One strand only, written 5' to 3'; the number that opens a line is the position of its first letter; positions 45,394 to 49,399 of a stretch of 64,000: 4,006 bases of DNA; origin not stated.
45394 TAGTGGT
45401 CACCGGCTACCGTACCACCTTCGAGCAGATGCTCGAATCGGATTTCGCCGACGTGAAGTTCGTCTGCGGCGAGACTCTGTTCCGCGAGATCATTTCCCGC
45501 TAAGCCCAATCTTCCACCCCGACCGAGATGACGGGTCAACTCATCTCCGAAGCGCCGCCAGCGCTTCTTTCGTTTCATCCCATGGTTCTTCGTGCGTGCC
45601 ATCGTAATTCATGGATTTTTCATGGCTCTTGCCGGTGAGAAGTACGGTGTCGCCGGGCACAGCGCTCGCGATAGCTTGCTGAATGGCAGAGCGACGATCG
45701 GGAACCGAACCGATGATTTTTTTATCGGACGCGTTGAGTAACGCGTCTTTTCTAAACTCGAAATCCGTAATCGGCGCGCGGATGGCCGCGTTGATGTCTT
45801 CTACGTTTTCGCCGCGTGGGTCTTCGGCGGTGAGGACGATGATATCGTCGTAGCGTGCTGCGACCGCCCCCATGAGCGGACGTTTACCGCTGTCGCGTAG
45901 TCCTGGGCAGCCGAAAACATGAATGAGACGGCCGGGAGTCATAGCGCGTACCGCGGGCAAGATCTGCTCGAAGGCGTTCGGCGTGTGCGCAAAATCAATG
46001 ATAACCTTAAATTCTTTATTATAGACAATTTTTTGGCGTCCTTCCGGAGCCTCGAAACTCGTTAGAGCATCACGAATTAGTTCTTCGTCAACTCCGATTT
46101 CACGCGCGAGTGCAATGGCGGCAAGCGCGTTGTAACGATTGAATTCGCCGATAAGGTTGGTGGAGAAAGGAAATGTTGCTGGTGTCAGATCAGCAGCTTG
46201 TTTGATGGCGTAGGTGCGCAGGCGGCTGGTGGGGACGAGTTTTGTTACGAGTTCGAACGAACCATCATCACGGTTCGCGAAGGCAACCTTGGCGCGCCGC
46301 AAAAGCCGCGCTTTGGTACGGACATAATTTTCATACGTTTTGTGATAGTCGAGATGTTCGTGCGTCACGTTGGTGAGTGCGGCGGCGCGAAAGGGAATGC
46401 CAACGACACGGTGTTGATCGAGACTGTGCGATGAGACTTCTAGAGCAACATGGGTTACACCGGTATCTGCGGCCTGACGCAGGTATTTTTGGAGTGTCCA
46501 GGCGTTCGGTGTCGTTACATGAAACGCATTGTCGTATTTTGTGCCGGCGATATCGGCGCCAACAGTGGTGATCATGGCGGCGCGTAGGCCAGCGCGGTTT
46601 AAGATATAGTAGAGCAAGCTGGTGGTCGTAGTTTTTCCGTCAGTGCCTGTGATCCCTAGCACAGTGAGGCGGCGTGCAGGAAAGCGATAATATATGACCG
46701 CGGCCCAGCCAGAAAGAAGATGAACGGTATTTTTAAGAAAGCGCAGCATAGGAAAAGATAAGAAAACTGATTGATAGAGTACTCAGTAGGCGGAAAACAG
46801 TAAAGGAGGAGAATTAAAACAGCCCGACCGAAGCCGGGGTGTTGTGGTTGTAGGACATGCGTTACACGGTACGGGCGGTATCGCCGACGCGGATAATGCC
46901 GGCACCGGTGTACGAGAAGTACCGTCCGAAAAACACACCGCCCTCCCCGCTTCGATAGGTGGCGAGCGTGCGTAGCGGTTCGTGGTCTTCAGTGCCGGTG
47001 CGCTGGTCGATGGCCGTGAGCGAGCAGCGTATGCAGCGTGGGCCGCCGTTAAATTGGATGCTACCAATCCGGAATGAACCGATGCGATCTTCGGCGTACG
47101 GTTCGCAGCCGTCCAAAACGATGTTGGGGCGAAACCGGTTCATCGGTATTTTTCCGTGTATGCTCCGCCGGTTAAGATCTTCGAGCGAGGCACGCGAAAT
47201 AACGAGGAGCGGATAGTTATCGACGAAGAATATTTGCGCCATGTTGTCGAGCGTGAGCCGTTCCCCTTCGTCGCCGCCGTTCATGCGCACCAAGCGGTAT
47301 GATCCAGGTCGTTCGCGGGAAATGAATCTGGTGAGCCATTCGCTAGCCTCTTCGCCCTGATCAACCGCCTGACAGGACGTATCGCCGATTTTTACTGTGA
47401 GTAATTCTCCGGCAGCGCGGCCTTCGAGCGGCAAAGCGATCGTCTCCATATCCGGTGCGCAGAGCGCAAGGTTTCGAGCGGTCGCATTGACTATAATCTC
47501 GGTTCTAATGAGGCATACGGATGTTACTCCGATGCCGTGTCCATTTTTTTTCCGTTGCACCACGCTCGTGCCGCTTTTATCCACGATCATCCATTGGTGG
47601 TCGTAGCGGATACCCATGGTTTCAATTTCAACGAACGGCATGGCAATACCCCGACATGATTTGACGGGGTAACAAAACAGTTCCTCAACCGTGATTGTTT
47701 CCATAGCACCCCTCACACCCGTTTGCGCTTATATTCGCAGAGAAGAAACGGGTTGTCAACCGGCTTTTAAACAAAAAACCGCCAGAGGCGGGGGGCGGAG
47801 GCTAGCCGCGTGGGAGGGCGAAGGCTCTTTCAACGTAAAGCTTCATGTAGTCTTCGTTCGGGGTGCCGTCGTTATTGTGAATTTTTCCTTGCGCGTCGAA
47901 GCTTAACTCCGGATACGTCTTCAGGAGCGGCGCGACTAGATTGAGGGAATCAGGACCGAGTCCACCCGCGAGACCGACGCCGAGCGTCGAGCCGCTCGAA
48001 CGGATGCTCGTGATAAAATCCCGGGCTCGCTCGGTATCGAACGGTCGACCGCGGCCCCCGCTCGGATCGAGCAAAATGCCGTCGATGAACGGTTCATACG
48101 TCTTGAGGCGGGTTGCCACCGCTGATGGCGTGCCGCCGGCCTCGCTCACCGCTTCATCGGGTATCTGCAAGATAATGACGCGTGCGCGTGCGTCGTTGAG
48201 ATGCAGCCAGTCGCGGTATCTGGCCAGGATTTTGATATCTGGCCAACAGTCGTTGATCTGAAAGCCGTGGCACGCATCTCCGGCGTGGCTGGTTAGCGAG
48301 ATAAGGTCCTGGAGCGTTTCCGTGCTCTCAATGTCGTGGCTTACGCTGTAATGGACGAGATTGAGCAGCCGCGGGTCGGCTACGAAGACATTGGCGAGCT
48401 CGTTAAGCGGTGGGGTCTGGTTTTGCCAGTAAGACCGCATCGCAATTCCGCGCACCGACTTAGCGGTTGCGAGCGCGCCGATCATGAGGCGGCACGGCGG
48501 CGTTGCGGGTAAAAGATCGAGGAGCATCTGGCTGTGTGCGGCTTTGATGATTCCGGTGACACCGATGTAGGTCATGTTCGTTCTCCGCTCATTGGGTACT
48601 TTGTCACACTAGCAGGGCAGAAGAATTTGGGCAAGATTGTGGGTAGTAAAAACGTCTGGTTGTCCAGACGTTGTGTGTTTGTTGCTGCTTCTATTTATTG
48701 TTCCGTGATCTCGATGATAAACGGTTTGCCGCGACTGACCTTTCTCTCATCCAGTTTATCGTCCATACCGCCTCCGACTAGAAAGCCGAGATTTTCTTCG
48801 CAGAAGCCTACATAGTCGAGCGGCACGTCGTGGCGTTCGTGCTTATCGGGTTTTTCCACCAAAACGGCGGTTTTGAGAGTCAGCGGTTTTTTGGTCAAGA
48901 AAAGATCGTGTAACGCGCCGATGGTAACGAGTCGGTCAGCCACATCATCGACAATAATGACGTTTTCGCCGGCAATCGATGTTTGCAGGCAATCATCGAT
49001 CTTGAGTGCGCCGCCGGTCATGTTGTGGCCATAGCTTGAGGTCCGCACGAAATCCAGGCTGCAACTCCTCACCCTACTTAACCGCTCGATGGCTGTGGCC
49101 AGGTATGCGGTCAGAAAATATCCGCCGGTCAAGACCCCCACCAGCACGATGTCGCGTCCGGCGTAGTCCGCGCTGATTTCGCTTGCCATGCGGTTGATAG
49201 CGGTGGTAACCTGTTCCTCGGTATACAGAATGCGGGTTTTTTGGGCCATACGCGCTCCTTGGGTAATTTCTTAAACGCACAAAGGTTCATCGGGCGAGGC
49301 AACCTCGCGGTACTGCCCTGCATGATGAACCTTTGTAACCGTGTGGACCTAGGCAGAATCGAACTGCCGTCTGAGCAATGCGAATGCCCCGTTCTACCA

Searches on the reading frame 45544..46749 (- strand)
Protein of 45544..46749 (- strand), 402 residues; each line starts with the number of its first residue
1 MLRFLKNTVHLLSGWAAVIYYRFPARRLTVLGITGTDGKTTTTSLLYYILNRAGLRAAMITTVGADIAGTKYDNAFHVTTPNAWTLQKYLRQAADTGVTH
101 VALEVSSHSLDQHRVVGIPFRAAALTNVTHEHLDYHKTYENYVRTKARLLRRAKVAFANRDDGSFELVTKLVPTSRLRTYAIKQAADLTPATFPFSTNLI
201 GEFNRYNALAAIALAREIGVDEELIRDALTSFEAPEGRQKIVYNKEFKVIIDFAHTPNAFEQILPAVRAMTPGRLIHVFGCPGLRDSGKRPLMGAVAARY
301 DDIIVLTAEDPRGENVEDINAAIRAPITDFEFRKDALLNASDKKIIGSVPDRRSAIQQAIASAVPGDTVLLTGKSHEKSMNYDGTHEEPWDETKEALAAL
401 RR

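Call 19: search_protein_families(library=pfam, proteins=[window:45544-46749:-], max_evalue=0.001)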
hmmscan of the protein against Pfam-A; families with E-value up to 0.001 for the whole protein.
window:45544-46749:- (402 aa): 2 families
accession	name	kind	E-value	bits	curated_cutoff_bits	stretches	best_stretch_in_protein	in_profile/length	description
PF08245.18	Mur_ligase_M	-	1.8e-41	142.8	24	1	33-215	1-200/200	Mur ligase middle domain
PF02875.26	Mur_ligase_C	-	5.1e-27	95.7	28.4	1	237-374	1-126/127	Mur ligase, glutamate ligase domain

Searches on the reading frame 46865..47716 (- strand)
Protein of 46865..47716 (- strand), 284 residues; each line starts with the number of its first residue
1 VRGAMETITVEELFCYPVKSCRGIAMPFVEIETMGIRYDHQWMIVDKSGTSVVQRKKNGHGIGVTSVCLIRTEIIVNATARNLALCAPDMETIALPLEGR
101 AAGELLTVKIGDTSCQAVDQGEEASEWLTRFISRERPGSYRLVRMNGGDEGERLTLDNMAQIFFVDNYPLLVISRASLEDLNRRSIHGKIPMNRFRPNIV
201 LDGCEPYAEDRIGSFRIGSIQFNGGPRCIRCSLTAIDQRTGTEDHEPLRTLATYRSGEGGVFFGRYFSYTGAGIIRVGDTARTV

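Call 19: search_protein_families(library=pfam, proteins=[window:46865-47716:-], max_evalue=0.001)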
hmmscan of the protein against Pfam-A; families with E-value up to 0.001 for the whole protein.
window:46865-47716:- (284 aa): 2 families
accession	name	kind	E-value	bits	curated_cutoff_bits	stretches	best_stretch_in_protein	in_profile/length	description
PF03473.23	MOSC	-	1.1e-22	80.8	22.7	1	162-280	4-118/120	MOSC domain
PF03476.21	MOSC_N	-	2.3e-21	76.3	25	1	9-134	3-118/119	MOSC N-terminal beta barrel domain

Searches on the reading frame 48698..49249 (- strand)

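Call 19: search_protein_families(library=pfam, proteins=[window:48698-49249:-], max_evalue=0.001)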
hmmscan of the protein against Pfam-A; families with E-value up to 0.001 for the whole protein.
window:48698-49249:- (184 aa): 1 family
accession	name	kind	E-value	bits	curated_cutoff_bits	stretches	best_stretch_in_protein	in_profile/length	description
PF00156.33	Pribosyltran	-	6.5e-19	68.2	26.3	1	10-159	7-152/158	Phosphoribosyl transferase domain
